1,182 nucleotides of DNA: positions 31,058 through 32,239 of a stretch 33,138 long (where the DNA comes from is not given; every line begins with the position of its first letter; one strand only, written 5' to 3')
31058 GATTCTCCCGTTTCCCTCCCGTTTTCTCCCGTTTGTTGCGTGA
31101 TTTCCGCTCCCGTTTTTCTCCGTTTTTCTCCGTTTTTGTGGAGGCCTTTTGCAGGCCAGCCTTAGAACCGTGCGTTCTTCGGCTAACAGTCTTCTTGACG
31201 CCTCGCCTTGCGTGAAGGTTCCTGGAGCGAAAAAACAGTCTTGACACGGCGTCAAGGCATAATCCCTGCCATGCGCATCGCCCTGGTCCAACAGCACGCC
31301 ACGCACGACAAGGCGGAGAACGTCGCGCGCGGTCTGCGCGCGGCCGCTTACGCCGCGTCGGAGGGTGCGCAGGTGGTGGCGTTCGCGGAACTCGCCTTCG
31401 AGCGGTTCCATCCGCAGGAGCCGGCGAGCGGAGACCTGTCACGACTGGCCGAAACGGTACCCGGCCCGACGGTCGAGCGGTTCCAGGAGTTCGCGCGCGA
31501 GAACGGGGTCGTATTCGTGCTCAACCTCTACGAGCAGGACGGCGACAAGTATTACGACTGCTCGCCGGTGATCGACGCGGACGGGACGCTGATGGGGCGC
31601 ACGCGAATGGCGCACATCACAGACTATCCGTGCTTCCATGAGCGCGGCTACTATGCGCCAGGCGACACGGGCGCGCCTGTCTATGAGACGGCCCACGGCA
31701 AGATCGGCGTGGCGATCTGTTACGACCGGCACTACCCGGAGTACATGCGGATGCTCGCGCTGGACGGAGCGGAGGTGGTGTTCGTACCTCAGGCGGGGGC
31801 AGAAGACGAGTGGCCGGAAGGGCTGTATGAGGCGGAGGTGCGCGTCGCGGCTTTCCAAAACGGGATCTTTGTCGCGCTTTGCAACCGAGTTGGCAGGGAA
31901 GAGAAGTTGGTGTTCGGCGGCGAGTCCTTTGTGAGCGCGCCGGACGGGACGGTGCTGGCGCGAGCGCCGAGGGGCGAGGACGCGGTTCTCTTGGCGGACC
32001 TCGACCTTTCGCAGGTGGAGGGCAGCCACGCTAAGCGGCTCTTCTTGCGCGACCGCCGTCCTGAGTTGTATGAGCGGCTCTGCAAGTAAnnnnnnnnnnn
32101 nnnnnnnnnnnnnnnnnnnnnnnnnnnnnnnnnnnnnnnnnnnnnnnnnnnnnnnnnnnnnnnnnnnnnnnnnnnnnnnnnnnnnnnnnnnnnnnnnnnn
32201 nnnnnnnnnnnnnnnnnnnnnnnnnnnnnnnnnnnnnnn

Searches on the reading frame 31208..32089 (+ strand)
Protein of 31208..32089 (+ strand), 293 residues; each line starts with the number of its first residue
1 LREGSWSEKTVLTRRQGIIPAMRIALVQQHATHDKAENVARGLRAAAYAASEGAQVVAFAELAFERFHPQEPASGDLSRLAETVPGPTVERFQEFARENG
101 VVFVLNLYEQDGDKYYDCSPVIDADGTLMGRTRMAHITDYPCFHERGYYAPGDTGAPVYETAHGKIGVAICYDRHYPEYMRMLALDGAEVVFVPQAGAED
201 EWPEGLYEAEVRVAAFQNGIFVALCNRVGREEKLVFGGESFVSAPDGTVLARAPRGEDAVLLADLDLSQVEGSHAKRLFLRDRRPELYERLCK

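Call 5: search_protein_families(library=pfam, proteins=[window:31208-32089:+], max_evalue=0.001)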
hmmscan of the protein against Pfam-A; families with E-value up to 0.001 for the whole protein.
window:31208-32089:+ (293 aa): 1 family
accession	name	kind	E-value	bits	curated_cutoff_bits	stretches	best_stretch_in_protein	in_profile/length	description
PF00795.27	CN_hydrolase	-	1.2e-52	179.3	23.2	1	23-271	1-252/256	Carbon-nitrogen hydrolase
